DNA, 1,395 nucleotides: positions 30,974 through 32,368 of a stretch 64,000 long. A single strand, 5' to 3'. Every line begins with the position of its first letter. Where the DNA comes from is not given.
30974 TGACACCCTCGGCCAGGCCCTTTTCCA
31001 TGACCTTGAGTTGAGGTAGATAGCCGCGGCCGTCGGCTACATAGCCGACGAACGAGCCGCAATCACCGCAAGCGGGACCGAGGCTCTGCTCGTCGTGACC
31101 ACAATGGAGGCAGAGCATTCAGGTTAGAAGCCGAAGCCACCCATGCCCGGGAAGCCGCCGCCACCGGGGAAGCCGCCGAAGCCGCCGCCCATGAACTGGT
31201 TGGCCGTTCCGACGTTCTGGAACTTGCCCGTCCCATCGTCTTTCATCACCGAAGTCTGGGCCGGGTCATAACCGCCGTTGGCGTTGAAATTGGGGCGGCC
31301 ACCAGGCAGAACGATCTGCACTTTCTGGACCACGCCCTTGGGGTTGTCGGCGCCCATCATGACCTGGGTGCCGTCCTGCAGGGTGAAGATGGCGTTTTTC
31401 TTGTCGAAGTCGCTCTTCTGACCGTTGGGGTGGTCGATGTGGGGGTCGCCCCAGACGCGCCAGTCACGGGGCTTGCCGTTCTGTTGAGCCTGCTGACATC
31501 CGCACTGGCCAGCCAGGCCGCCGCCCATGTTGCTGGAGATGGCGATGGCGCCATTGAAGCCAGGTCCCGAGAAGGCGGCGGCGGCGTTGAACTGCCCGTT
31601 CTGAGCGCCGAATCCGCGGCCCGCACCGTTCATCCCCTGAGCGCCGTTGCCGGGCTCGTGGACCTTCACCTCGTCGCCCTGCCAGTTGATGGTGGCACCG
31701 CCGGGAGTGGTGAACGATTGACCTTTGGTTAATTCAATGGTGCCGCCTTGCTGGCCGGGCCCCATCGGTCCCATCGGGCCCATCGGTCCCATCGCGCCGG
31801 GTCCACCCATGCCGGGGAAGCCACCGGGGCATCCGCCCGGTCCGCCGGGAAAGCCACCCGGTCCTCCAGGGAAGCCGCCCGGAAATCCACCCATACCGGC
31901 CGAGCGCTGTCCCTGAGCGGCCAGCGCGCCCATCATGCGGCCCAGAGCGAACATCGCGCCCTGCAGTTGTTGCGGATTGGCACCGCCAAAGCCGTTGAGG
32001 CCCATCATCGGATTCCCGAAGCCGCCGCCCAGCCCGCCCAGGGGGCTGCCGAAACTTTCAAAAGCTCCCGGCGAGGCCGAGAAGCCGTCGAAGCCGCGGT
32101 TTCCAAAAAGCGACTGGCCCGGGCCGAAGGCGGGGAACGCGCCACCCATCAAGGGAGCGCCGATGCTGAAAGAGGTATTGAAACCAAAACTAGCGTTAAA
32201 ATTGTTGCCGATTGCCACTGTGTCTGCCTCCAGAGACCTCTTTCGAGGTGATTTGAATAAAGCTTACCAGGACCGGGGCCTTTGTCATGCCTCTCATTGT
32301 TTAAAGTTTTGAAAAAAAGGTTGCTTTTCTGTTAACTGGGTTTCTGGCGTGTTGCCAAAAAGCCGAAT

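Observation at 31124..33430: Gly-rich FG/GFPGG low-complexity protein with a zinc-ribbon partner, adjacent C11 clostripain-like peptidase and an AT-rich promoter island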

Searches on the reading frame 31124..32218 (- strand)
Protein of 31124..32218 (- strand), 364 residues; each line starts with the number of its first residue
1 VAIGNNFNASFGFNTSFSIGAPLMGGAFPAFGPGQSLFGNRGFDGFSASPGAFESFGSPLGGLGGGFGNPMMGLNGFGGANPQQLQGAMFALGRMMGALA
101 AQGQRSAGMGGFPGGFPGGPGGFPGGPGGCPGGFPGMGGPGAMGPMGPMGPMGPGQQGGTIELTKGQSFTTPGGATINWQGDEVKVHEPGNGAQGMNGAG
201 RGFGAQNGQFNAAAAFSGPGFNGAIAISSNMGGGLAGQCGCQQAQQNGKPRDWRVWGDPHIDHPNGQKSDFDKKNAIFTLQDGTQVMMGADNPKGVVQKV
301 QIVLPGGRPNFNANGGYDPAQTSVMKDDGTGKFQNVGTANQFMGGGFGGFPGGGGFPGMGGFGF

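Call 3: search_protein_families(library=pfam, proteins=[window:31124-32218:-], max_evalue=0.1)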
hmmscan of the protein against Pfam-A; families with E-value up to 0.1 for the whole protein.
window:31124-32218:- (364 aa): 1 family
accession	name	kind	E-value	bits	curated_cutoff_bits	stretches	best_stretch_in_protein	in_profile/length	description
PF07481.16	DUF1521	-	2.4e-06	28.1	23.6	1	254-290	41-78/169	Domain of Unknown Function (DUF1521)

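Call 7: search_solved_structures(query=window:31124-32218:-, max_evalue=1, show_alignments=2)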
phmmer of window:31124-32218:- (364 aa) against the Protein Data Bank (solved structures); distinct sequences matched with E-value up to 1: 0.

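Call 8: search_protein_families(library=ncbifam, proteins=[window:31124-32218:-], max_evalue=0.1)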
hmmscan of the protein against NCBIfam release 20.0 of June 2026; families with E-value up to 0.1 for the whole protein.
window:31124-32218:- (364 aa): 0 families

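Call 13: find_homologous_proteins(query=window:31124-32218:-, max_evalue=0.001)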
Query window:31124-32218:- (364 aa): 52 proteins with E <= 0.001 among 8000 candidates.
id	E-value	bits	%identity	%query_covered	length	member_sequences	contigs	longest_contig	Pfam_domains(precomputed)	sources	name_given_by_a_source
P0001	1.1e-207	708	98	50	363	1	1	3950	PF07481.17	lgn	-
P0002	2.9e-183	628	91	51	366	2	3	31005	PF07481.17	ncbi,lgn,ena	-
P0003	4.7e-180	617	87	51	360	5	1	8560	PF07481.17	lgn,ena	-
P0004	2.0e-177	609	87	50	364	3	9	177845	PF07481.17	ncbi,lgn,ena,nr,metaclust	ncbi:hypothetical protein ABS71_18650 [bacterium SCN 62-11]|nr:DUF1521 domain-containing protein [Ca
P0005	1.7e-174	599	87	50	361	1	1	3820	PF07481.17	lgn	-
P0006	1.6e-173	596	88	50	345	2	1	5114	PF07481.17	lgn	-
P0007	3.7e-158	545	84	50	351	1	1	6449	PF07481.17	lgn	-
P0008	1.4e-139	484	75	55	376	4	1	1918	PF07481.17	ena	-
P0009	4.8e-130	453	67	93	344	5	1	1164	PF07481.17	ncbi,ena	-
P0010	6.3e-112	393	63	52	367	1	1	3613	PF07481.17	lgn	-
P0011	1.7e-109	385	57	92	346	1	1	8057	-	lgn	-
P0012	6.5e-108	380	64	52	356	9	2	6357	PF07481.17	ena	-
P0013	3.5e-94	334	57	92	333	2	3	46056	PF07481.17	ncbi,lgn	-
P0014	5.6e-90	321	77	50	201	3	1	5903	PF07481.17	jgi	jgi:hypothetical protein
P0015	3.7e-89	318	72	59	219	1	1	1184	PF07481.17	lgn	-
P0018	1.1e-83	300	61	55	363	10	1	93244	PF07481.17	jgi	-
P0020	1.4e-81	293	55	51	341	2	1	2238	PF07481.17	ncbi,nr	ncbi:MAG: DUF1521 domain-containing protein [Candidatus Eremiobacteraeota bacterium]|nr:DUF1521 doma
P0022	1.1e-77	280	48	94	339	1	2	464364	-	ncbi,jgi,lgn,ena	jgi:hypothetical protein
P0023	4.0e-77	278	52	83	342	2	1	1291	PF07481.17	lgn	-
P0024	1.0e-76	277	53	85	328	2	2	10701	PF07481.17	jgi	-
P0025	7.2e-74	268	53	81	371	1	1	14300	PF07481.17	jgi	jgi:hypothetical protein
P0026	1.5e-72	263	49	53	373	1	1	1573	PF07481.17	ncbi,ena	-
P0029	4.4e-67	245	49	85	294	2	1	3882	PF07481.17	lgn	-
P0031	3.9e-65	239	55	54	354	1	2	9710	PF07481.17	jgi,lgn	jgi:hypothetical protein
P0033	6.9e-64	235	55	49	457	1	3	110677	-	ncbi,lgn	-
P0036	6.7e-55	205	51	55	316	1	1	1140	PF07481.17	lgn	-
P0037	1.9e-48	184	70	26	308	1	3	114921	PF07481.17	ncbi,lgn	ncbi:MAG: hypothetical protein AMXMBFR33_25250 [Candidatus Xenobia bacterium]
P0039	2.8e-48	183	47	53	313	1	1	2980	PF07481.17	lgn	-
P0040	1.7e-43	167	-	-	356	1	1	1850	PF07481.17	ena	-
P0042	1.3e-39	155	49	54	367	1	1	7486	PF07481.17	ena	-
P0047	6.5e-35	139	45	62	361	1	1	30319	-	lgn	-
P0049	2.4e-6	45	35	48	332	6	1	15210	PF07481.17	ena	-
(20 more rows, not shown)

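Call 15: find_encoding_contigs(protein=P0004, flank=6000, max_places=2)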
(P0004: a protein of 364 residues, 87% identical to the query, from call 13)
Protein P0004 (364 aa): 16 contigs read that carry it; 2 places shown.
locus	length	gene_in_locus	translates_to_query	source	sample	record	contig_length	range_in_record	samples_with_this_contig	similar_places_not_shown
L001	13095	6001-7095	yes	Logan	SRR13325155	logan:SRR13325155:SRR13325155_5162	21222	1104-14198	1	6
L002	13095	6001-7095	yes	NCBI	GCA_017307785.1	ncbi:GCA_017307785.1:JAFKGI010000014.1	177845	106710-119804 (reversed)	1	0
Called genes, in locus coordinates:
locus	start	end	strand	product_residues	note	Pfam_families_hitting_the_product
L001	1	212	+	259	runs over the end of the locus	PF01503:PRA-PH (faint), PF03819:MazG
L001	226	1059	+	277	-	PF00892:EamA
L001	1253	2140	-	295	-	PF13624:SurA_N_3 (faint), PF13145:Rotamase_2, PF13616:Rotamase_3, PF00639:Rotamase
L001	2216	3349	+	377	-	PF07228:SpoIIE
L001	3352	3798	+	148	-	-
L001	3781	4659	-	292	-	PF09935:DUF2167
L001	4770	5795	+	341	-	PF03415:Peptidase_C11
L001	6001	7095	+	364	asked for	PF07481:DUF1521 (weak)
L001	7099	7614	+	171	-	-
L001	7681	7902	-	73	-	-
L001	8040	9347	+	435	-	PF07705:CARDB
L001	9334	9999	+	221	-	PF00702:Hydrolase, PF12710:HAD, PF13419:HAD_2, PF13242:Hydrolase_like (weak)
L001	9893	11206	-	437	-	PF03193:RsgA_GTPase (faint), PF00009:GTP_EFTU, PF00350:Dynamin_N (faint), PF01926:MMR_HSR1, PF02421:FeoB_N, PF05128:DUF697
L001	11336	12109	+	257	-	PF07238:PilZ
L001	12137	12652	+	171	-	-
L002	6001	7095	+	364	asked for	PF07481:DUF1521 (weak)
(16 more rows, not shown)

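Call 16: find_encoding_contigs(protein=P0022, flank=6000, max_places=2)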
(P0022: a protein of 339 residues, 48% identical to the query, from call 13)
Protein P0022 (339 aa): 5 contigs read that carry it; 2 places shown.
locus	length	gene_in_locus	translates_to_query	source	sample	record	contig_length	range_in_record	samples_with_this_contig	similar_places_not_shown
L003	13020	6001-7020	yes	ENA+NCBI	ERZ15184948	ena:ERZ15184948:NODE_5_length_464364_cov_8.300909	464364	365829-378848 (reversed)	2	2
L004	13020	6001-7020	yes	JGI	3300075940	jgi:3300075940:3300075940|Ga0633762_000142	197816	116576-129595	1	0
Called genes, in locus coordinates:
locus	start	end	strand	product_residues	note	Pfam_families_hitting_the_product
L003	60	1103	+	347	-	PF02445:NadA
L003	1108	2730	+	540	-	PF00890:FAD_binding_2, PF01266:DAO (weak), PF07992:Pyr_redox_2 (faint), PF02910:Succ_DH_flav_C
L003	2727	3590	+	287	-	PF02749:QRPTase_N, PF01729:QRPTase_C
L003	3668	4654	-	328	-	-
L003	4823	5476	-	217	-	PF06175:MiaE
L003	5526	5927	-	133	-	-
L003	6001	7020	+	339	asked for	-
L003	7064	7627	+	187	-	-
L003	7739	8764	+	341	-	PF01471:PG_binding_1, PF09374:PG_binding_3 (faint), PF01832:Glucosaminidase (weak)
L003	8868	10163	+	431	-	PF09992:NAGPA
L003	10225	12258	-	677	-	PF00072:Response_reg, PF07228:SpoIIE, PF13581:HATPase_c_2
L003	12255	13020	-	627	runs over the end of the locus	PF02321:OEP (faint)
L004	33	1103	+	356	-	PF02445:NadA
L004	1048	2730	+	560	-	PF00890:FAD_binding_2, PF01266:DAO (weak), PF07992:Pyr_redox_2 (faint), PF02910:Succ_DH_flav_C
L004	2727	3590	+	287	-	PF02749:QRPTase_N, PF01729:QRPTase_C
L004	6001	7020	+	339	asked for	-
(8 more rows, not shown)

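Call 17: find_encoding_contigs(protein=P0033, flank=6000, max_places=2)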
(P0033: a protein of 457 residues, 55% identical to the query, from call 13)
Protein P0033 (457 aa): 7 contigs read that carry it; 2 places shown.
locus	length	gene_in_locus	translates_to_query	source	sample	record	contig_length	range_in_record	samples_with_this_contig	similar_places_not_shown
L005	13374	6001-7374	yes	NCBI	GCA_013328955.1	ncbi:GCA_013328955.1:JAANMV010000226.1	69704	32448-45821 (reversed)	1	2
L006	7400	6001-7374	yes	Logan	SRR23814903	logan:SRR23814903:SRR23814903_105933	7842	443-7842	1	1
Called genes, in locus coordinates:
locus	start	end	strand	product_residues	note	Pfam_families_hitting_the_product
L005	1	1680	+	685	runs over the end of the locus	PF00999:Na_H_Exchanger, PF02254:TrkA_N, PF05099:TerB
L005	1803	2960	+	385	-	PF00990:GGDEF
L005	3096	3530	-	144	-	-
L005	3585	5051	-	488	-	PF13570:Beta-prop_ACSF4 (faint), PF07676:PD40 (faint), PF13360:PQQ_2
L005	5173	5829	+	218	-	-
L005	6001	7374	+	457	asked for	-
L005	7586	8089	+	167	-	-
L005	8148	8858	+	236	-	-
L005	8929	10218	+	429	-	-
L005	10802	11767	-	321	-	PF10092:DUF2330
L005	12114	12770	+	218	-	PF08843:AbiEii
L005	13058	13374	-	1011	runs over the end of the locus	PF01230:HIT, PF11969:DcpS_C, PF13091:PLDc_2 (weak), PF00270:DEAD (faint), PF04851:ResIII, PF00271:Helicase_C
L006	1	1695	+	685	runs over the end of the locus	PF00999:Na_H_Exchanger, PF02254:TrkA_N, PF05099:TerB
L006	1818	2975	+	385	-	PF00990:GGDEF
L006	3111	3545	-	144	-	-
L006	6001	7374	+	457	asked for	-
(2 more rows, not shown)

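Call 19: find_encoding_contigs(protein=P0037, flank=6000, max_places=1)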
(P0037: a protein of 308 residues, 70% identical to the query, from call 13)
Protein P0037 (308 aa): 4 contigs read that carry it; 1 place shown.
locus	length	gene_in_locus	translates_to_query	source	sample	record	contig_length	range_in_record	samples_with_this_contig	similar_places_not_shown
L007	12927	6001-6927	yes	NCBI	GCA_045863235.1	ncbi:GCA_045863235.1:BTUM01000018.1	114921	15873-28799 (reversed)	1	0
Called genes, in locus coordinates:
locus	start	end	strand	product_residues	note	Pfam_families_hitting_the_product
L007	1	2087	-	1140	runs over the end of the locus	-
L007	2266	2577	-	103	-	-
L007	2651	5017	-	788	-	PF00072:Response_reg, PF03704:BTAD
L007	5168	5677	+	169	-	-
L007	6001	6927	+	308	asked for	PF07481:DUF1521 (weak)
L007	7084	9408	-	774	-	PF01590:GAF (faint), PF13185:GAF_2 (weak), PF13492:GAF_3 (faint), PF00512:HisKA, PF02518:HATPase_c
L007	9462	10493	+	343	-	PF00482:T2SSF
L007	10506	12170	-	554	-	PF01476:LysM, PF01464:SLT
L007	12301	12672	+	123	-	-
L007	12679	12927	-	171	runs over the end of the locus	-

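Call 20: find_encoding_contigs(protein=P0047, flank=6000, max_places=1)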
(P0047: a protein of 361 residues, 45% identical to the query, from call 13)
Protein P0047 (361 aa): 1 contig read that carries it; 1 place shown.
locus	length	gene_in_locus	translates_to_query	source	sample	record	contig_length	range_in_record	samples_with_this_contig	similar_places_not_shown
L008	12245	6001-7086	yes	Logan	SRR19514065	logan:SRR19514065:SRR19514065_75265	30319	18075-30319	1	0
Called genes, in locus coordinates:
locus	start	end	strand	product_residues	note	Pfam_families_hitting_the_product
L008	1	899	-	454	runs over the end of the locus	-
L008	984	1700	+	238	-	PF03372:Exo_endo_phos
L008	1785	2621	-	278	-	PF01381:HTH_3, PF12844:HTH_19 (weak), PF13560:HTH_31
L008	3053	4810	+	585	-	-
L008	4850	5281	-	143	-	-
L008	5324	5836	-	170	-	-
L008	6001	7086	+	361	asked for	-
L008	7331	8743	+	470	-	-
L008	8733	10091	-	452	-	-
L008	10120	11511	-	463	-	-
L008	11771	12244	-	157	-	?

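Call 21: find_encoding_contigs(protein=P0049, flank=6000, max_places=1)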
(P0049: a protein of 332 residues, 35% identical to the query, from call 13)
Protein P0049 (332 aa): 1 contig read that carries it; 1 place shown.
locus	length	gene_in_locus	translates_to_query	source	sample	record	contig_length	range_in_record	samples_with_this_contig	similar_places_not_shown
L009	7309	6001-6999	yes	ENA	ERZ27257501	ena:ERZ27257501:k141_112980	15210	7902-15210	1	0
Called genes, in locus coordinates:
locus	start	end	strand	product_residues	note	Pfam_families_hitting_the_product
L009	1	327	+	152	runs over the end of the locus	-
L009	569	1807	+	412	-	PF01536:SAM_decarbox (faint)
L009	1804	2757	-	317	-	PF09754:PAC2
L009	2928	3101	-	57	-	-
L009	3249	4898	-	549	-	PF09136:Glucodextran_B (weak), PF17936:Big_6 (weak), PF19077:Big_13 (weak), PF01471:PG_binding_1, PF03734:YkuD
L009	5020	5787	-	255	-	-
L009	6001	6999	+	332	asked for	PF07481:DUF1521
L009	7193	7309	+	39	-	?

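Call 23: find_encoding_contigs(protein=window:31124-32218:-, flank=10000, max_places=3)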
Protein window:31124-32218:- (364 aa): 1 contig read that carries it; 1 place shown.
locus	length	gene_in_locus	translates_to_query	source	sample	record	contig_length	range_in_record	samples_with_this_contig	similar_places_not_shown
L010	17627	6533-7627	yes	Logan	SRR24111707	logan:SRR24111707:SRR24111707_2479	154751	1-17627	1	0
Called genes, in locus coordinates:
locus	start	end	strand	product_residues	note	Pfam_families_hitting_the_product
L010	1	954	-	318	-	?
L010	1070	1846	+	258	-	PF01503:PRA-PH (faint), PF03819:MazG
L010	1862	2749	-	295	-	PF13623:SurA_N_2 (faint), PF13624:SurA_N_3 (faint), PF13145:Rotamase_2, PF00639:Rotamase, PF13616:Rotamase_3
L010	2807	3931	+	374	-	PF07228:SpoIIE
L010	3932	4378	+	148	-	PF05099:TerB (weak)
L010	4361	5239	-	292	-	PF09935:DUF2167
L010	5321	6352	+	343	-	PF03415:Peptidase_C11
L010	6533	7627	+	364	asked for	-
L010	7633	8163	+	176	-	-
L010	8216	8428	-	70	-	-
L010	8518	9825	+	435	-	PF07705:CARDB, PF00927:Transglut_C (faint)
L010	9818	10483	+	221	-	PF00702:Hydrolase, PF12710:HAD, PF13419:HAD_2, PF13242:Hydrolase_like (weak)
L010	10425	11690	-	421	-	PF03193:RsgA_GTPase (faint), PF00009:GTP_EFTU, PF00350:Dynamin_N (faint), PF01926:MMR_HSR1, PF02421:FeoB_N, PF05128:DUF697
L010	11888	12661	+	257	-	PF07238:PilZ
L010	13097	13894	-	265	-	PF10672:Methyltrans_SAM, PF03602:Cons_hypoth95 (weak), PF13847:Methyltransf_31 (weak)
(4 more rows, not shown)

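Call 33: find_related_loci(query=A4, collection=genome_contigs, flank=5000)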
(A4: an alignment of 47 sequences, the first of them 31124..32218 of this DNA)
Query A4 (364 aa) in genome_contigs; peptide patterns used: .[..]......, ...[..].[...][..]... (x = any residue, [..] = any of these).
73 stretches matched a pattern; 14 encode a relative of the query (tblastn E <= 1e-3); 14 distinct loci.
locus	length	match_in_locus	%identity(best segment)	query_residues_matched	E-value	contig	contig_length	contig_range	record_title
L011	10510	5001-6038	67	7-343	2e-111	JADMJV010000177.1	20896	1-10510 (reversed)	MAG: bacterium isolate MAG_50 NODE_1909_length_20896_cov_6.247685, whole genome shotgun sequence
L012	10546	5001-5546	90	160-341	4e-98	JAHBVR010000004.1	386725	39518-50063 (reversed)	MAG: Vulcanimicrobiota bacterium isolate ACE_ERE1 ERE1_4, whole genome shotgun sequence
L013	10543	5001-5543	87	160-341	8e-91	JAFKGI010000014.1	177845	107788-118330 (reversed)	MAG: Vulcanimicrobiota bacterium isolate SCN18_25_8_15_R3_B_62_28 SCN18_25_8_15_R3_B_scaffold_96, whole genome shotgun s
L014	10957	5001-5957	56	1-343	4e-81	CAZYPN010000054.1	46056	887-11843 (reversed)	MAG TPA_asm: uncultured Burkholderiales bacterium isolate SRP329715_co1_2 genome assembly, contig: NODE_964_length_46056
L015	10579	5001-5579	61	160-359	4e-69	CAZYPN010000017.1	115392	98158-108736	MAG TPA_asm: uncultured Burkholderiales bacterium isolate SRP329715_co1_2 genome assembly, contig: NODE_159_length_11539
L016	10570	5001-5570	57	160-343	3e-56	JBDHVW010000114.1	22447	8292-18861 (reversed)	MAG: Vulcanimicrobiota bacterium isolate AS-MICRO-3CA.307 NODE_9962_length_22447_cov_4.994043, whole genome shotgun sequ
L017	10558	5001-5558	57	162-340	1e-54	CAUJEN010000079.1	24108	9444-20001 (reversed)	MAG: Candidatus Eremiobacteraeota bacterium isolate KLAP168 genome assembly, contig: KLAP168_128489, whole genome shotgu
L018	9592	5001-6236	55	44-340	1e-53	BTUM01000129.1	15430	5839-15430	MAG: Candidatus Xenobia bacterium AMX-MBFR-33 DNA, sequence129, whole genome shotgun sequence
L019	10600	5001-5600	46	161-343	2e-45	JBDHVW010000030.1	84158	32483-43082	MAG: Vulcanimicrobiota bacterium isolate AS-MICRO-3CA.307 NODE_873_length_84158_cov_5.122482, whole genome shotgun seque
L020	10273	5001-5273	69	249-343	1e-40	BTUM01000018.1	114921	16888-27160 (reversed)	MAG: Candidatus Xenobia bacterium AMX-MBFR-33 DNA, sequence018, whole genome shotgun sequence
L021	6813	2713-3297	49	148-337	2e-40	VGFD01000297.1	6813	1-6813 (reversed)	MAG: Armatimonadetes bacterium isolate M_DeepCast_50m_m2_086 M_DeepCast_50m_m2_086_Ga0194121_10020486, whole genome shot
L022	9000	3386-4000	44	157-356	6e-35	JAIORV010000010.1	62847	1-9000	MAG: Vulcanimicrobiota bacterium isolate SMBSF27 20075_Bin_1_contigs_1_c_000000000027, whole genome shotgun sequence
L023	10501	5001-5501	42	161-344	3e-31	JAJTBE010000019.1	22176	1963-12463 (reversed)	MAG: Bacillota bacterium isolate MH_R1_1 k141_68181, whole genome shotgun sequence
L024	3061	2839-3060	49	162-228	1e-12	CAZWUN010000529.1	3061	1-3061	MAG TPA_asm: uncultured Burkholderiales bacterium isolate SRP329715_co1_362 genome assembly, contig: NODE_53251_length_3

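Call 34: predict_structure(alignment_id=A4)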
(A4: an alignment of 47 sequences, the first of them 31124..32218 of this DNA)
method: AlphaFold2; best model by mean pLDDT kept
length: 364 residues; sequences in the alignment: 47
mean_pLDDT: 61.1   pTM: 0.48
mean pLDDT of the five models: 61.1, 60.0, 59.0, 57.8, 57.1
residues with pLDDT >= 90: 79; 70-90: 52; 50-70: 69; < 50: 164
segments of 3 or more residues with pLDDT < 50: 2-4, 12-18, 32-37, 39-61, 63-69, 102-113, 122-127, 129-131, 137-155, 195-244, 353-364
pLDDT, mean of each block of 10 residues (from residue 1): 45 44 51 45 43 44 44 51 65 63 42 46 46 50 44 56 95 94 92 46 31 35 34 33 58 83 88 92 93 89 92 87 90 91 66 45 36
secondary structure, 60 per line:
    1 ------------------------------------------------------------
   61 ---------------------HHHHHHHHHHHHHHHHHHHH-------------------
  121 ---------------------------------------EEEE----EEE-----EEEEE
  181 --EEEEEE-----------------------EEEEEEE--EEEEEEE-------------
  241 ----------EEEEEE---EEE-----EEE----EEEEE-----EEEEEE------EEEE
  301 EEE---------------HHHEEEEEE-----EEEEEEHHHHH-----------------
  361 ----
elements in order: H82-101 E160-163 E168-170 E176-180 E183-188 E212-218 E221-227 E251-256 E260-262 E268-270 E275-279 E285-290 E297-303 E322-327 E333-338 H339-343

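Call 36: search_protein_representatives(alignment_id=A4)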
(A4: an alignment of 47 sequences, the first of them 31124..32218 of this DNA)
Query: 47 sequences, 335 profile positions. Proteins with E-value up to 0.001 (for the whole library): 304; up to 1e-10: 55; up to 1e-30: 24. The best 150 are listed.
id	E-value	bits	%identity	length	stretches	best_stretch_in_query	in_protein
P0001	4.3e-127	440.8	-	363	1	1-330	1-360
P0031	2.4e-112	392.4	-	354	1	10-322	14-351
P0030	2.9e-112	392.1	-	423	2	40-329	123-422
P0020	3.4e-112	391.8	-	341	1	23-323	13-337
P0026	1.0e-106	373.8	-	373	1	20-320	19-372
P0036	3.7e-95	335.8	-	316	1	47-317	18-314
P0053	4.1e-92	325.8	-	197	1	136-330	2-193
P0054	7.3e-85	302.0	-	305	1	60-318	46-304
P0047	4.1e-84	299.5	-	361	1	23-321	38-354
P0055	4.8e-80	286.2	-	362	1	8-333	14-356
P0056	8.3e-80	285.4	-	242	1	82-332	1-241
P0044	4.1e-76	273.2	-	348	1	20-322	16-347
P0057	2.3e-72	260.9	-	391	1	19-333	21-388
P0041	2.4e-71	257.6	-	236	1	82-331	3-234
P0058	1.6e-69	251.6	-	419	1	56-332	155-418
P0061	3.7e-54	201.0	-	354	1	24-327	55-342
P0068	4.3e-26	108.8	-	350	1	43-283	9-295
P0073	1.4e-19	87.4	-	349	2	193-289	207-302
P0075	6.8e-19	85.1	-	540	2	218-290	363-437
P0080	3.4e-15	73.0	-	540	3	225-316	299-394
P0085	6.8e-14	68.7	-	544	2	192-295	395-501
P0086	2.7e-13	66.7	-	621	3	226-296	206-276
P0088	1.0e-12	64.8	-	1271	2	224-262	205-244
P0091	6.2e-12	62.3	-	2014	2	225-261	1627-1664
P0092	6.6e-12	62.2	-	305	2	225-291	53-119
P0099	1.6e-10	57.6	-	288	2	230-300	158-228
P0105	1.6e-09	54.4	-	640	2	224-317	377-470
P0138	1.7e-07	47.7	-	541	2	224-290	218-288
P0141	2.2e-07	47.3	-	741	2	225-270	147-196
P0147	4.7e-07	46.2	-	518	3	224-294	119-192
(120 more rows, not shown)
